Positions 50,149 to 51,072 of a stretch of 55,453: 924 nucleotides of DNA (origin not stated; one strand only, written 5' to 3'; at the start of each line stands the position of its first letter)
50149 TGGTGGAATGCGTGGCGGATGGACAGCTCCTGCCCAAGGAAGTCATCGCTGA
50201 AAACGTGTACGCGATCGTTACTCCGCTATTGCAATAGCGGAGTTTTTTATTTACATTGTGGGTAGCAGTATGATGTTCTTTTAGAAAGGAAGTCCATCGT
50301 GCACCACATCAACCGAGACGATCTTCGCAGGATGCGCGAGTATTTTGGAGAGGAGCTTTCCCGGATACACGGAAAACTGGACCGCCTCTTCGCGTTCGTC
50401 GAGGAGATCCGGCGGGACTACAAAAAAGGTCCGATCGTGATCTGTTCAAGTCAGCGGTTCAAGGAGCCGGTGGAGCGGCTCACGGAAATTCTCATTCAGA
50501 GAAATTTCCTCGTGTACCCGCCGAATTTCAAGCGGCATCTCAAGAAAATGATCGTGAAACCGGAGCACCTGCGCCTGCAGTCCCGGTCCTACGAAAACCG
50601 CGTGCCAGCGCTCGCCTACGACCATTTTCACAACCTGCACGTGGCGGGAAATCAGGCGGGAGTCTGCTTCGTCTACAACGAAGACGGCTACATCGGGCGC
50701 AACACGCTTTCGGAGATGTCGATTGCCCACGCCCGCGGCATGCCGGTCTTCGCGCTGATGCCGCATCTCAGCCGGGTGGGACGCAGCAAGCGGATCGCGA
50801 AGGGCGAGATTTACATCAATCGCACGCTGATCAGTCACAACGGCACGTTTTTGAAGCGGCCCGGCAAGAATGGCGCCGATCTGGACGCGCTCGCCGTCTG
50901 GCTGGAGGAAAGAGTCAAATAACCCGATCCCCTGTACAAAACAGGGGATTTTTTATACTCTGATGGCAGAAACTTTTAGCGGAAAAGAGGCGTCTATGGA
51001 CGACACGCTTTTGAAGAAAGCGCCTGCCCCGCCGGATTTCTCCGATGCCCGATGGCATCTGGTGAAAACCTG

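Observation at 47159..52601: Accessory array of nine monocistronic genes, rich in pyrimidine deoxynucleotide enzymes, inserted where rplA should follow rplK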

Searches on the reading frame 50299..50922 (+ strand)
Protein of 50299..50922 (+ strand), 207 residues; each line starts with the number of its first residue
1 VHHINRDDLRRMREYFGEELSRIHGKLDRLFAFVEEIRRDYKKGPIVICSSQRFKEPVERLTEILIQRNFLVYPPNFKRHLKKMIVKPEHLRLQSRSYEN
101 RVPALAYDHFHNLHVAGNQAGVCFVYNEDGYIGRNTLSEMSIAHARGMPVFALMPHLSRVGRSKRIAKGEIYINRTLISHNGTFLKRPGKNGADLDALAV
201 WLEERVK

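Call 4: search_protein_families(library=pfam, max_evalue=0.1, proteins=[window:50299-50922:+])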
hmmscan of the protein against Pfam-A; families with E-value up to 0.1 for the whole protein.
window:50299-50922:+ (207 aa): 1 family
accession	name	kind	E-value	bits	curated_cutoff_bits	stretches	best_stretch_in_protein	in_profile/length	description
PF20112.4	DUF6502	-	0.021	14.1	27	1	138-187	122-172/268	Family of unknown function (DUF6502)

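Call 16: search_protein_families(library=ncbifam, max_evalue=0.1, proteins=[window:50299-50922:+])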
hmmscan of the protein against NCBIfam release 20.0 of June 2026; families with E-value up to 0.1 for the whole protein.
window:50299-50922:+ (207 aa): 0 families

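Call 17: search_protein_families(library=phrogs, max_evalue=0.1, proteins=[window:50299-50922:+])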
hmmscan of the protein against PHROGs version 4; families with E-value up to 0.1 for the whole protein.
window:50299-50922:+ (207 aa): 1 family
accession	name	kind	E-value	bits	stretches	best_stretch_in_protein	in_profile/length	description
phrog_34579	-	unknown function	0.088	14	0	4-43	1-40/109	-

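Call 18: search_solved_structures(query=window:50299-50922:+, max_evalue=10)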
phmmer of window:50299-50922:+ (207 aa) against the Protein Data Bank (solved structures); distinct sequences matched with E-value up to 10: 4.
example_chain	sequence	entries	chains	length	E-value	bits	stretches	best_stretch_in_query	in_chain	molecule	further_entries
9ojz_G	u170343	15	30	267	1.8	11.7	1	10-61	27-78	Syntaxin-1A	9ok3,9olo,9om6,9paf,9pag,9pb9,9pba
3c98_B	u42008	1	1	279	2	11.5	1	10-61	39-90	Syntaxin-1A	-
7xsj_B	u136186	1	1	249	2.1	11.5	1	10-61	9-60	Syntaxin-1A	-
4jeh_B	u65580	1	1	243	2.6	11.2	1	11-61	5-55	Syntaxin-1A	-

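Call 21: find_homologous_proteins(query=window:50299-50922:+, max_evalue=0.001)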
Query window:50299-50922:+ (207 aa): 5 proteins with E <= 0.001 among 149 candidates.
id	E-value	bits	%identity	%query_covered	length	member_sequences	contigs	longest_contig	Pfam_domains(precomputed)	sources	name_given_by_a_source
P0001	5.1e-136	469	100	100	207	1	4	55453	-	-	-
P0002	3.4e-92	326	69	100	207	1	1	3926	-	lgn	-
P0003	4.2e-78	280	64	97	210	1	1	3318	-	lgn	-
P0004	1.1e-70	256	60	97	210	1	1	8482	-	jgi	jgi:hypothetical protein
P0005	2.7e-48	183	60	70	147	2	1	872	-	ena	-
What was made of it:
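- Tried and rejected: For g6 it returned only 4 relatives (call 21).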

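Call 22: find_encoding_contigs(protein=P0004, flank=10000, max_places=4)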
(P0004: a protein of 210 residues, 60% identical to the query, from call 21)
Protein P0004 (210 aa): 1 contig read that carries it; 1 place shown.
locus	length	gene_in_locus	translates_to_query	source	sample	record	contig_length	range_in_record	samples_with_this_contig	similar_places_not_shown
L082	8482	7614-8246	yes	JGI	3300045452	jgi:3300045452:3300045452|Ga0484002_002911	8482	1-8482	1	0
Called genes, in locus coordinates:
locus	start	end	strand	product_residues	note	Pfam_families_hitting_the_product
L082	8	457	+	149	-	PF01409:tRNA-synt_2d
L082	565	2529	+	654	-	PF03483:B3_4, PF03484:B5, PF17759:tRNA_synthFbeta, PF03147:FDX-ACB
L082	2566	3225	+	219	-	-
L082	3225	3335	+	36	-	-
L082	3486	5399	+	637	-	PF02518:HATPase_c, PF00204:DNA_gyraseB, PF01751:Toprim, PF00986:DNA_gyraseB_C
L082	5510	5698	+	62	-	PF00584:SecE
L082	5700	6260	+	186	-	PF02357:NusG, PF00467:KOW (weak)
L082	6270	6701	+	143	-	PF03946:Ribosomal_L11_N, PF00298:Ribosomal_L11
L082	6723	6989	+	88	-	-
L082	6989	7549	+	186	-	PF00383:dCMP_cyt_deam_1, PF14437:MafB19-deam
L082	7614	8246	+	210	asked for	-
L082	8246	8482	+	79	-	?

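Call 23: find_encoding_contigs(protein=P0002, flank=10000, max_places=4)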
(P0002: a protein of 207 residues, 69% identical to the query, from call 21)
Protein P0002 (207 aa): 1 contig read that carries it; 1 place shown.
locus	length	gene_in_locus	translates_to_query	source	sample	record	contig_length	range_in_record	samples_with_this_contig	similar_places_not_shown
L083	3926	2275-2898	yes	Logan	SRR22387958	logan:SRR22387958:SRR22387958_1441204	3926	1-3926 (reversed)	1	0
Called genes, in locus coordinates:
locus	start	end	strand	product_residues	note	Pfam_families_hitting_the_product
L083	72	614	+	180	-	-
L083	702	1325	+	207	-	-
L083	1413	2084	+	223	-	PF02223:Thymidylate_kin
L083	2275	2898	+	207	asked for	-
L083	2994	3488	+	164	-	PF00293:NUDIX (weak)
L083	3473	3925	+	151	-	?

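Call 24: find_encoding_contigs(protein=P0003, flank=10000, max_places=4)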
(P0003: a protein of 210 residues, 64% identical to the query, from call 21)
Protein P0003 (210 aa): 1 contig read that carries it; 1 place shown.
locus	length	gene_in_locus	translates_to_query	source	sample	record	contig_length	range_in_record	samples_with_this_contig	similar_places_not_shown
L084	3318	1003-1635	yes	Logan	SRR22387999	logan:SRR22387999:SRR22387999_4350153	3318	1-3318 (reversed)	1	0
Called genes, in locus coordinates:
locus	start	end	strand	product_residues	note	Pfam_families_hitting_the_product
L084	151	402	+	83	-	-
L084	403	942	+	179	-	PF00383:dCMP_cyt_deam_1, PF14437:MafB19-deam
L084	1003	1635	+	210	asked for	-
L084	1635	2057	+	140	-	PF00293:NUDIX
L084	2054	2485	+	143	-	-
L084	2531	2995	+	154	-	-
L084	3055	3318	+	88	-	?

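Call 46: search_protein_representatives(alignment_id=A1)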
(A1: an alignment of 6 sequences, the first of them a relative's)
Query: 6 sequences, 206 profile positions. Proteins with E-value up to 0.001 (for the whole library): 107; up to 1e-10: 25; up to 1e-30: 3. The best 107 are listed.
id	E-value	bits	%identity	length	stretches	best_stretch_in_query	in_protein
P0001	1.6e-108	377.3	-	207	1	1-206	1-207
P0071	4.6e-32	127.6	-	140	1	44-156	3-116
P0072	4.8e-31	124.3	-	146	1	44-156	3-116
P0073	1.7e-30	122.5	-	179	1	44-158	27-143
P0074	6.5e-30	120.6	-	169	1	44-158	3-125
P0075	2.7e-28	115.3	-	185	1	44-156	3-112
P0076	4.1e-28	114.7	-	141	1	44-155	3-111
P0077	9.6e-28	113.5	-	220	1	31-165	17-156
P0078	4.8e-27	111.2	-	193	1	44-155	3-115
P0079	4.5e-26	108.0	-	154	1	44-153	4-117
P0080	3.0e-23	98.8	-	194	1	44-152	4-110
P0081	1.1e-20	90.4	-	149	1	44-153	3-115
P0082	2.4e-20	89.3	-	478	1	43-156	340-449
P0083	9.4e-20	87.4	-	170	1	44-158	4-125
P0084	2.8e-19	85.9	-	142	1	45-156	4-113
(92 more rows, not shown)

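Call 48: search_protein_families(library=pfam, alignment_id=A3, max_evalue=0.01)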
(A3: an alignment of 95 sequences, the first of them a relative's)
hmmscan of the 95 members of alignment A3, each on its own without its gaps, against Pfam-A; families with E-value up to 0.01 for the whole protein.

A. member 1, P0001 (207 aa): 0 families

B. families by the number of members that match (of 95 scanned): 12 families
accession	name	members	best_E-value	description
PF05014.21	Nuc_deoxyrib_tr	36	3.3e-11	Nucleoside 2-deoxyribosyltransferase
PF14359.12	DUF4406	13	5.7e-07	Domain of unknown function (DUF4406)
PF15891.11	Nuc_deoxyri_tr2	6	8.4e-05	Nucleoside 2-deoxyribosyltransferase like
PF03102.20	NeuB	1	7.9e-42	NeuB family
PF02661.23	Fic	1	1.1e-11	Fic/DOC family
PF03819.22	MazG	1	0.00019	MazG nucleotide pyrophosphohydrolase domain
PF02777.23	Sod_Fe_C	1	0.0019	Iron/manganese superoxide dismutases, C-terminal domain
PF18306.6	LDcluster4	1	0.0033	SLOG cluster4 family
PF24963.1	DUF7768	1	0.0044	Domain of unknown function (DUF7768)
PF15656.11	Tox-HDC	1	0.0052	Toxin with a H, D/N and C signature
PF04019.17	DUF359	1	0.008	Protein of unknown function (DUF359)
PF01738.24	DLH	1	0.0085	Dienelactone hydrolase family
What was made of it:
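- On Nucleoside 2-deoxyribosyltransferase superfamily (g6, g8): By transitive sequence evidence, 55 of 95 family representatives hit PF05014, PF14359 or PF15891 (call 48).
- Closest known: Nucleoside 2'-deoxyribosyltransferases. Same: 36 of 95 family representatives hit PF05014 (call 48).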

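Call 51: search_protein_families(library=padloc, max_evalue=0.1, proteins=[window:50299-50922:+])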
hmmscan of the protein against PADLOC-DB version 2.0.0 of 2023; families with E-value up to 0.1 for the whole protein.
window:50299-50922:+ (207 aa): 0 families

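Call 52: find_related_loci(query=A1, collection=metagenome_contigs, flank=6000)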
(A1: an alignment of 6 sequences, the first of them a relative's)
Query A1 (207 aa) in metagenome_contigs; peptide patterns used: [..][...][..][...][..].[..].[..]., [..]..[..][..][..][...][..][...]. (x = any residue, [..] = any of these).
124 stretches matched a pattern, but none encodes a relative of the query by tblastn (E <= 1e-3).
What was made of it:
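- Tried and rejected: The metagenome scan with the g6 alignment found nothing, because the patterns were too specific (call 52).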

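Call 54: find_related_loci(query=A1, collection=viral_contigs, flank=6000)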
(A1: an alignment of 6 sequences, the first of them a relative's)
Query A1 (207 aa) in viral_contigs; peptide patterns used: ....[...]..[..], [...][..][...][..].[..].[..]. (x = any residue, [..] = any of these).
31 stretches matched a pattern, but none encodes a relative of the query by tblastn (E <= 1e-3).
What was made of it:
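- Closest known: Phage nucleotide-metabolism cassettes. Different: No relatives were found in viral contigs for the g6 family (call 54).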

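Call 58: predict_structure(alignment_id=A3)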
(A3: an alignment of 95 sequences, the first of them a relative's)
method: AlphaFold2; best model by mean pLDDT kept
length: 207 residues; sequences in the alignment: 95
mean_pLDDT: 81.8   pTM: 0.73
mean pLDDT of the five models: 81.8, 81.3, 80.1, 80.1, 79.1
residues with pLDDT >= 90: 113; 70-90: 52; 50-70: 18; < 50: 24
segments of 3 or more residues with pLDDT < 50: 161-182
pLDDT, mean of each block of 10 residues (from residue 1): 71 79 76 81 90 94 95 94 90 94 95 96 93 94 95 79 43 38 52 81 90
secondary structure, 60 per line:
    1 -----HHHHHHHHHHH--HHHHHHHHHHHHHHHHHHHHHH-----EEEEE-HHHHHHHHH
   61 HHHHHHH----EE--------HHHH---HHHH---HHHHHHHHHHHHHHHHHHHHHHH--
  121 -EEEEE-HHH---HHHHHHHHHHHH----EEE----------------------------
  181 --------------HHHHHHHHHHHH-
elements in order: H6-16 H19-40 E46-50 H52-67 H82-85 H89-92 H96-118 E122-126 H134-145 E150-152 H195-206
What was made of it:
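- On Nucleoside 2-deoxyribosyltransferase superfamily (g6, g8): The AF2 model of g6 has pLDDT 81.8 (call 58).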

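Call 62: fold_search(model_id=the predicted structure, library=pdb)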
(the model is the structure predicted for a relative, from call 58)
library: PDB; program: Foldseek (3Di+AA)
matches with E <= 10: 963; with E <= 0.001: 0
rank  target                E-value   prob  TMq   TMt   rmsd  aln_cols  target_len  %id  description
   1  8pqt_A                5.6e-03  1.00  0.32  0.41   5.0       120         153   16  Nucleoside 2'deoxyribosyltransferase from Chroococcidiopsis thermalis PCC 7203 WT bound to Bis-Tris (released 2024-02-21)
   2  8pqs_B                6.7e-03  0.99  0.31  0.40   5.9       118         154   14  Nucleoside 2'deoxyribosyltransferase from Chroococcidiopsis thermalis PCC 7203 E88A Mutant (released 2024-02-21)
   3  9emx_B                9.1e-03  0.99  0.31  0.39   5.5       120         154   17  Nucleoside 2'deoxyribosyltransferase from Chroococcidiopsis thermalis PCC 7203 Double Mutant Y7F A9S bound to Cordycep (released 2025-05-07)
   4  8pqq_A                9.7e-03  0.99  0.31  0.40   5.4       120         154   15  Nucleoside 2'deoxyribosyltransferase from Chroococcidiopsis thermalis PCC 7203 E88Q Mutant bound to Clofarabine (released 2024-02-21)
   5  9emx_C                1.2e-02  0.99  0.31  0.40   5.5       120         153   17  Nucleoside 2'deoxyribosyltransferase from Chroococcidiopsis thermalis PCC 7203 Double Mutant Y7F A9S bound to Cordycep (released 2025-05-07)
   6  8pqr_A                1.2e-02  0.98  0.30  0.38   5.9       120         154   15  Nucleoside 2'deoxyribosyltransferase from Chroococcidiopsis thermalis PCC 7203 WT bound to DAD_Immucillin-H (released 2024-02-21)
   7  8pqs_D                1.3e-02  0.99  0.34  0.44   5.5       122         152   13  Nucleoside 2'deoxyribosyltransferase from Chroococcidiopsis thermalis PCC 7203 E88A Mutant (released 2024-02-21)
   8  8pqs_A                1.5e-02  0.98  0.33  0.42   5.5       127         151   16  Nucleoside 2'deoxyribosyltransferase from Chroococcidiopsis thermalis PCC 7203 E88A Mutant (released 2024-02-21)
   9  8qc0_A                1.6e-02  0.99  0.31  0.42   4.4       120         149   16  Nucleoside 2'deoxyribosyltransferase from Chroococcidiopsis thermalis PCC 7203 WT ribosylated (released 2024-02-21)
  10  8pqq_D                1.6e-02  0.98  0.34  0.43   6.1       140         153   16  Nucleoside 2'deoxyribosyltransferase from Chroococcidiopsis thermalis PCC 7203 E88Q Mutant bound to Clofarabine (released 2024-02-21)
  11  8of6_I                1.7e-02  0.97  0.34  0.45   6.9       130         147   14  Structure of YtoQ (released 2024-03-27)
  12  8rqd_A                2.0e-02  0.99  0.34  0.48   4.7       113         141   15  Crystal structure of human DNPH1 mutant-Y24F (released 2024-11-20)
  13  8pqr_D                2.0e-02  0.98  0.30  0.39   5.9       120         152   14  Nucleoside 2'deoxyribosyltransferase from Chroococcidiopsis thermalis PCC 7203 WT bound to DAD_Immucillin-H (released 2024-02-21)
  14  9lmr_B                2.0e-02  0.85  0.33  0.24   9.5       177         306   16  Cryo-EM structure of TIR-STING/c-di-GMP complex fiber (released 2025-08-27)
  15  8pqp_A                2.4e-02  0.97  0.32  0.41   6.4       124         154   12  Nucleoside 2'deoxyribosyltransferase from Chroococcidiopsis thermalis PCC 7203 D62N Mutant bound to ImmH-Forodesine (released 2024-02-21)
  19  6evs_A                3.3e-02  0.98  0.31  0.44   5.4       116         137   16  Characterization of 2-deoxyribosyltransferase from psychrotolerant bacterium Bacillus psychrosaccharolyticus: a suitab (released 2018-11-14)
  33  8pqt_B                6.1e-02  0.92  0.29  0.40   5.4       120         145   16  Nucleoside 2'deoxyribosyltransferase from Chroococcidiopsis thermalis PCC 7203 WT bound to Bis-Tris (released 2024-02-21)
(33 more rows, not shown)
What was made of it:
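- Closest known: DNPH1. Same: The g6 model matches DNPH1 structures (TM 0.47-0.49 normalised to the target, call 62).
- The NDT/TIR/SLOG-type fold is frequent in defence systems (TIR hits in call 62).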

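Call 64: search_solved_structures(query=A3, max_evalue=1, show_alignments=4)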
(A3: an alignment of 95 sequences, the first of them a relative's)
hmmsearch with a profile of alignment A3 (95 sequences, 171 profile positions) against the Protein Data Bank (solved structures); distinct sequences matched with E-value up to 1: 8.
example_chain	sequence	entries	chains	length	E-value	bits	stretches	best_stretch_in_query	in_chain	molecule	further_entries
4jen_A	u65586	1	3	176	0.0023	21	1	18-129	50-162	CMP N-GLYCOSIDASE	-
6evs_A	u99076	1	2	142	0.021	17.8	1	19-117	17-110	N-deoxyribosyltransferase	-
4jem_A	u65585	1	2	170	0.29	14.1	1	21-133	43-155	CMP/hydroxymethyl CMP hydrolase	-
6tj2_A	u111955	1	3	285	0.35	13.9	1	11-65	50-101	Alpha/beta hydrolase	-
4ohr_A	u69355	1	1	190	0.38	13.7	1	21-132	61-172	CMP/hydroxymethyl CMP hydrolase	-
4jel_A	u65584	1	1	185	0.41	13.6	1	21-132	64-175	CMP/hydroxymethyl CMP hydrolase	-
8of6_A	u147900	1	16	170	0.8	12.7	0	70-133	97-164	YtoQ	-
9v77_A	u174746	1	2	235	0.99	12.4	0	19-45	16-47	TmFae - PETase mutant Q223N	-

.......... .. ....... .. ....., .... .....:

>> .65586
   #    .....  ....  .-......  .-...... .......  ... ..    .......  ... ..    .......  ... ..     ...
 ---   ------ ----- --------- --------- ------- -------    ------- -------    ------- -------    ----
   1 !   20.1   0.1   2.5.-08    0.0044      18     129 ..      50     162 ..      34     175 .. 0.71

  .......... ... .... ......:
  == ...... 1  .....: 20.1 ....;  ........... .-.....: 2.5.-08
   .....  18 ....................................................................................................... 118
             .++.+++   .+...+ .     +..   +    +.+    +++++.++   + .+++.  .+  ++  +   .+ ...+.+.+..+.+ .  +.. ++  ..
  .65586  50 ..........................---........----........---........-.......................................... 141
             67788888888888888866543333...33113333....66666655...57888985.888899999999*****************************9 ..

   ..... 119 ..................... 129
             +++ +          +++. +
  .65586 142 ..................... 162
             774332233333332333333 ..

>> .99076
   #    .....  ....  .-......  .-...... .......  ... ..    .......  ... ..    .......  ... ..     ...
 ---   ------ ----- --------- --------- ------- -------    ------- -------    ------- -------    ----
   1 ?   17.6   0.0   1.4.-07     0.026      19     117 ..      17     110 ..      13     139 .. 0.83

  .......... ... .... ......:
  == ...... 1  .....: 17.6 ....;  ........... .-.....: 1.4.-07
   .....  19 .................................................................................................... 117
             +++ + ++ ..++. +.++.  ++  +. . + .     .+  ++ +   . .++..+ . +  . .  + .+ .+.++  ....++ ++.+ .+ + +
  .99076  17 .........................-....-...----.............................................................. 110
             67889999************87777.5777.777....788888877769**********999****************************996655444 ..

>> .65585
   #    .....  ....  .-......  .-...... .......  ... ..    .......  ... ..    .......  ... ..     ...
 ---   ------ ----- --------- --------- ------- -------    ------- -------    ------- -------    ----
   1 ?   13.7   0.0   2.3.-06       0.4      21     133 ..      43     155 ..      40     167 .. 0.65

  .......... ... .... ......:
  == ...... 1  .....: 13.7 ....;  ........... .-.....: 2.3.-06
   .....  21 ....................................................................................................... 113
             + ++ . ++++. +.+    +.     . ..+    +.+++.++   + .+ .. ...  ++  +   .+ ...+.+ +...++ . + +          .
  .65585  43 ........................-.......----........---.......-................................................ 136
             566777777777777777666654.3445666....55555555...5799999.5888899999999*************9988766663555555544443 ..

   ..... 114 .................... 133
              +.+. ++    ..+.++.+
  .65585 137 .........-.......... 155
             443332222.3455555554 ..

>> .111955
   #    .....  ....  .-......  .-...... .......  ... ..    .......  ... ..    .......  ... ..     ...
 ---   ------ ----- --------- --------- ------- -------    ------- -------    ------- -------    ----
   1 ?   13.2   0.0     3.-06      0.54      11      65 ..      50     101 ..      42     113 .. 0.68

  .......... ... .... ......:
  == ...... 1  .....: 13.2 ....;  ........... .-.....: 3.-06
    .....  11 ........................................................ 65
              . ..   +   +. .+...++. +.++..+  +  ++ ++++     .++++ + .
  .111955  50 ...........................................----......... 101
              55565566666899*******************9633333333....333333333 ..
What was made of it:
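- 50299..50922 (+): g6: NDT-superfamily protein (paralogue A), likely a nucleotide N-glycosidase, with a 44-aa N-terminal helical extension. E139 aligns with the catalytic Glu of CMP N-glycosidase (call 64).
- Closest known: CMP / hydroxymethyl-CMP N-glycosidases MilB, BlsM and BcmB. Same: The family motif G-x-[SN]-T-x-x-E-I-x-[YF]-A aligns on their GThiEiGwA catalytic Glu motif (call 64).
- The closest solved relatives by profile are hydrolases (CMP N-glycosidases, call 64).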
